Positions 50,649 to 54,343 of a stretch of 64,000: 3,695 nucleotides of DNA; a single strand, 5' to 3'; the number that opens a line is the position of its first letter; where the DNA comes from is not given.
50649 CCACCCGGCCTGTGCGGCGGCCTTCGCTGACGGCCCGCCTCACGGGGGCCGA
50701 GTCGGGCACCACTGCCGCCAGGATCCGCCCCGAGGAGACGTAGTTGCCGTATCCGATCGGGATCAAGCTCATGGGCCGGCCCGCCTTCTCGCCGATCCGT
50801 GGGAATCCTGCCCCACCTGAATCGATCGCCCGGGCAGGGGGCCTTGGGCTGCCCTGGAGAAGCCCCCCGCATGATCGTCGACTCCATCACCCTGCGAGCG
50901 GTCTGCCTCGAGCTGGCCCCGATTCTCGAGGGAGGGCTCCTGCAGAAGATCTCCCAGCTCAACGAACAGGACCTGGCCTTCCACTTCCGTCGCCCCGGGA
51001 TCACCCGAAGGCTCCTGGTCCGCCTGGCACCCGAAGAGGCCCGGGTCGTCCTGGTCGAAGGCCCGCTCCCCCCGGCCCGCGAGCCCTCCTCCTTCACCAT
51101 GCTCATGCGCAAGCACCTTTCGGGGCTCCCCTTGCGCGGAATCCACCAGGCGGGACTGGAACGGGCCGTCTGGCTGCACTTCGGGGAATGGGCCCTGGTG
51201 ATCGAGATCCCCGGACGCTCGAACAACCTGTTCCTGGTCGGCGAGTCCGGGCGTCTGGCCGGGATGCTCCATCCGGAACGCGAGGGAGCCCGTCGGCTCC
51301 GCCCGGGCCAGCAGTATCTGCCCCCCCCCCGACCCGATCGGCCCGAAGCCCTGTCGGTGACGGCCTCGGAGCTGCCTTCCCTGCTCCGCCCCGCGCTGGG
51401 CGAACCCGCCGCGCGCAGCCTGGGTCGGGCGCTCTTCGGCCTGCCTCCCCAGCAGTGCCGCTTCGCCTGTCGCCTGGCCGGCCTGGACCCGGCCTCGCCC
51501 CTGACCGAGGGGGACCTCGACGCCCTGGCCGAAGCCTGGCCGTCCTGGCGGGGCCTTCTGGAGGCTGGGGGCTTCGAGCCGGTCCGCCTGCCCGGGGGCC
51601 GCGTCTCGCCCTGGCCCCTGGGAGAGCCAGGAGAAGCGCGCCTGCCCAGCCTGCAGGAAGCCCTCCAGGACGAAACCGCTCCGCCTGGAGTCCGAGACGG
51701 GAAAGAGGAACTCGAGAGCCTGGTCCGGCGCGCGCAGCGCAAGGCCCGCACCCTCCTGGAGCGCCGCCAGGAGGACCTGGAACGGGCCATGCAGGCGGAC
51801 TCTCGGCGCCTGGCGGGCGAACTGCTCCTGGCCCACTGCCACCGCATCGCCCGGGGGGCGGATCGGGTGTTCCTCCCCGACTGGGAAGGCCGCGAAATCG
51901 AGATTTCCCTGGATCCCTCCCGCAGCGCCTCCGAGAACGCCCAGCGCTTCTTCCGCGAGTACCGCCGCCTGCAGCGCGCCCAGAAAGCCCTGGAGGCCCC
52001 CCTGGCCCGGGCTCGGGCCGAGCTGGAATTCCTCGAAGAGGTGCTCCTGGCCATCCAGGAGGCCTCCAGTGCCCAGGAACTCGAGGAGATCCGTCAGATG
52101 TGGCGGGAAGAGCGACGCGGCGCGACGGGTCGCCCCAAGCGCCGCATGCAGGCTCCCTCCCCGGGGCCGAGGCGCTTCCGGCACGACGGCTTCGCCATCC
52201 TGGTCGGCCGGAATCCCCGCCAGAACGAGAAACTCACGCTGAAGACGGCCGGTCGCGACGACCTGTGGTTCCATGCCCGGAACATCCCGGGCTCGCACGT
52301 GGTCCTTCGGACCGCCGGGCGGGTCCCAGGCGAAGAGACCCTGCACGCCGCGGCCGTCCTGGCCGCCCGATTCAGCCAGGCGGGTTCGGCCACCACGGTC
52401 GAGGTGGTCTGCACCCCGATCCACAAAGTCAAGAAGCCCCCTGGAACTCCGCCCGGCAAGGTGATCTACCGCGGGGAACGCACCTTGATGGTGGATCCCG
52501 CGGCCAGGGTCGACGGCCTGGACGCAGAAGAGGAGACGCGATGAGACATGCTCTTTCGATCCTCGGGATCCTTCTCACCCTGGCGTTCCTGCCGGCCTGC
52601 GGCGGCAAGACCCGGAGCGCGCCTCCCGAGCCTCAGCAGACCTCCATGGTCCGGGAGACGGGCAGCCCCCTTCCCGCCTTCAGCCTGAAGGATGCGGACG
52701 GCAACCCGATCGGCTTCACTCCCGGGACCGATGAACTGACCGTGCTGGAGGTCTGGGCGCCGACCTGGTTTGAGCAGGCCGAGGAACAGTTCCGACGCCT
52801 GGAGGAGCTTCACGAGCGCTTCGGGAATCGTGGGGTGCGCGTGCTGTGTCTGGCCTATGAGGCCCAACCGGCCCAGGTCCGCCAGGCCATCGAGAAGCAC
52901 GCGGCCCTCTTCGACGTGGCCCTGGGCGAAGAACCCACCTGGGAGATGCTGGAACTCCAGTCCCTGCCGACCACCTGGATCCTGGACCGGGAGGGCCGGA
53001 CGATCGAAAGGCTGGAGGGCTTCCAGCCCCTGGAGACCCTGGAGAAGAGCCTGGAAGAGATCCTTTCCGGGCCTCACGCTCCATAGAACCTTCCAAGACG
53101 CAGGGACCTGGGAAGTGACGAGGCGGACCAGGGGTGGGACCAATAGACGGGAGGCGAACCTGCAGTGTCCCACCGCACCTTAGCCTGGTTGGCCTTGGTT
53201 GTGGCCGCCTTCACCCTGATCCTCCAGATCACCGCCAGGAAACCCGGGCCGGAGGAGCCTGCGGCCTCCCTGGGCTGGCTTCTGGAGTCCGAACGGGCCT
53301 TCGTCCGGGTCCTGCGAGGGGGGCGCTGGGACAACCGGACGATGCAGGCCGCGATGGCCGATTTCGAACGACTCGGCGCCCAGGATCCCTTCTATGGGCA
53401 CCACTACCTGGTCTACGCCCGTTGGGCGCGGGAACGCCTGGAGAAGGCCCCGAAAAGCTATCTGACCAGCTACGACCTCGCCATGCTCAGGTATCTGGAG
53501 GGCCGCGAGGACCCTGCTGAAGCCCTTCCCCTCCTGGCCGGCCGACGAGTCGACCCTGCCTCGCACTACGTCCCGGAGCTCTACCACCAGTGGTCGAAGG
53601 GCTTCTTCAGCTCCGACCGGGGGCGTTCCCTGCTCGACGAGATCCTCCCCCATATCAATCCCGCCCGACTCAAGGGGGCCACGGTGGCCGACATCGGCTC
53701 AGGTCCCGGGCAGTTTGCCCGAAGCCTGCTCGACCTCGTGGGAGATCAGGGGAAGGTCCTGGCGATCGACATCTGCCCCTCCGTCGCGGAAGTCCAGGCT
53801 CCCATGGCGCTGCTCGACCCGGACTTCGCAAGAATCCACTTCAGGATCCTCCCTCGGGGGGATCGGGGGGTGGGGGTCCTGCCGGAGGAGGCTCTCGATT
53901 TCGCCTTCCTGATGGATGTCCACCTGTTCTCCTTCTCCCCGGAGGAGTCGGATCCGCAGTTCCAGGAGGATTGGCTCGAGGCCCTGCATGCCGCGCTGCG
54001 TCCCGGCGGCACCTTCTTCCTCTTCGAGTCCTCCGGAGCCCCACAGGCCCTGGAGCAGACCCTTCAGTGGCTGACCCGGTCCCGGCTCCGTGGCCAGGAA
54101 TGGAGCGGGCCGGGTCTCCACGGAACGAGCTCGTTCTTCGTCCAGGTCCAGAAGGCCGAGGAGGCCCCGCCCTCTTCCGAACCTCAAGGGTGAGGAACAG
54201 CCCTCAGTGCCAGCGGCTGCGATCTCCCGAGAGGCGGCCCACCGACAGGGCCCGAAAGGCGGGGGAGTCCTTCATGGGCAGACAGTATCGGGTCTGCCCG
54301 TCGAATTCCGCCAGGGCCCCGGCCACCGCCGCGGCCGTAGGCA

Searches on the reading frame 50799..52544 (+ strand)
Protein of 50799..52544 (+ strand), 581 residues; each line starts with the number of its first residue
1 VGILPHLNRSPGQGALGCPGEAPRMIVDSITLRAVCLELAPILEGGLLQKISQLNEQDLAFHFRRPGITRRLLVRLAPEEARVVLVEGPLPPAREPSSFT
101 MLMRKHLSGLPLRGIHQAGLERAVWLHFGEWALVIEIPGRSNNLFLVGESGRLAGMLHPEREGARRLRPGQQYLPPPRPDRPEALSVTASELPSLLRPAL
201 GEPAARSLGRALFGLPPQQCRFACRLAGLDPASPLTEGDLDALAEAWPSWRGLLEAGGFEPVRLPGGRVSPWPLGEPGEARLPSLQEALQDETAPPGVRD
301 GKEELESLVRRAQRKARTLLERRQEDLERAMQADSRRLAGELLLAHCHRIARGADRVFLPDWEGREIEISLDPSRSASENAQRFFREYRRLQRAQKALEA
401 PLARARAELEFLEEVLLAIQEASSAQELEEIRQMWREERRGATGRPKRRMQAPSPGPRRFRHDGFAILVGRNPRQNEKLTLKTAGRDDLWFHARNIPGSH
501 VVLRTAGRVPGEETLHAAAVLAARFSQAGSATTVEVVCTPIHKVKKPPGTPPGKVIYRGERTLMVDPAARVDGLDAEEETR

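Call 21: search_protein_families(library=pfam, proteins=[window:50799-52544:+], max_evalue=0.0001)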
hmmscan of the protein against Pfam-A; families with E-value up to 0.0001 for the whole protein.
window:50799-52544:+ (581 aa): 3 families
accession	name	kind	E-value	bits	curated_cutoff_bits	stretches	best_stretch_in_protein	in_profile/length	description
PF05833.16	NFACT_N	-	2.1e-65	221.7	31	1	28-434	1-436/456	NFACT N-terminal and middle domains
PF05670.18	NFACT-R_1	-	2.6e-13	50.9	29.8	1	462-558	8-111/112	NFACT protein RNA binding domain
PF18297.6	NFACT-R_2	-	8.5e-09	35.9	26.9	1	458-543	2-84/104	NFACT protein RNA binding domain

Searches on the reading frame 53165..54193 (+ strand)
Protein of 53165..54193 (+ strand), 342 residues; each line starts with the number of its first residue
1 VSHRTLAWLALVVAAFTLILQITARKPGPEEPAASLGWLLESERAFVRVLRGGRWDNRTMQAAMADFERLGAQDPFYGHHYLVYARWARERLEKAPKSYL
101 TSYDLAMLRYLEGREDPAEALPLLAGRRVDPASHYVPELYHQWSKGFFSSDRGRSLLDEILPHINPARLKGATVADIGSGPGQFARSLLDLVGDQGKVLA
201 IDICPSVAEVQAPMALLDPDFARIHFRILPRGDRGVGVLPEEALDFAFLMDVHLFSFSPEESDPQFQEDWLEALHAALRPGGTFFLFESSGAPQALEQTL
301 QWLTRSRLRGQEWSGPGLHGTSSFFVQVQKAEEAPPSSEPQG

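Call 21: search_protein_families(library=pfam, proteins=[window:53165-54193:+], max_evalue=0.0001)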
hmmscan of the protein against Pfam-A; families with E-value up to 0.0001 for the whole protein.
window:53165-54193:+ (342 aa): 2 families
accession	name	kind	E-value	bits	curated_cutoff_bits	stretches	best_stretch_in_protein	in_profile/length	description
PF01728.25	FtsJ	-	1.2e-05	25.7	24.1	1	157-215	9-63/181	FtsJ-like methyltransferase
PF13649.12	Methyltransf_25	-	6.3e-05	24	27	0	174-282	1-97/97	Methyltransferase domain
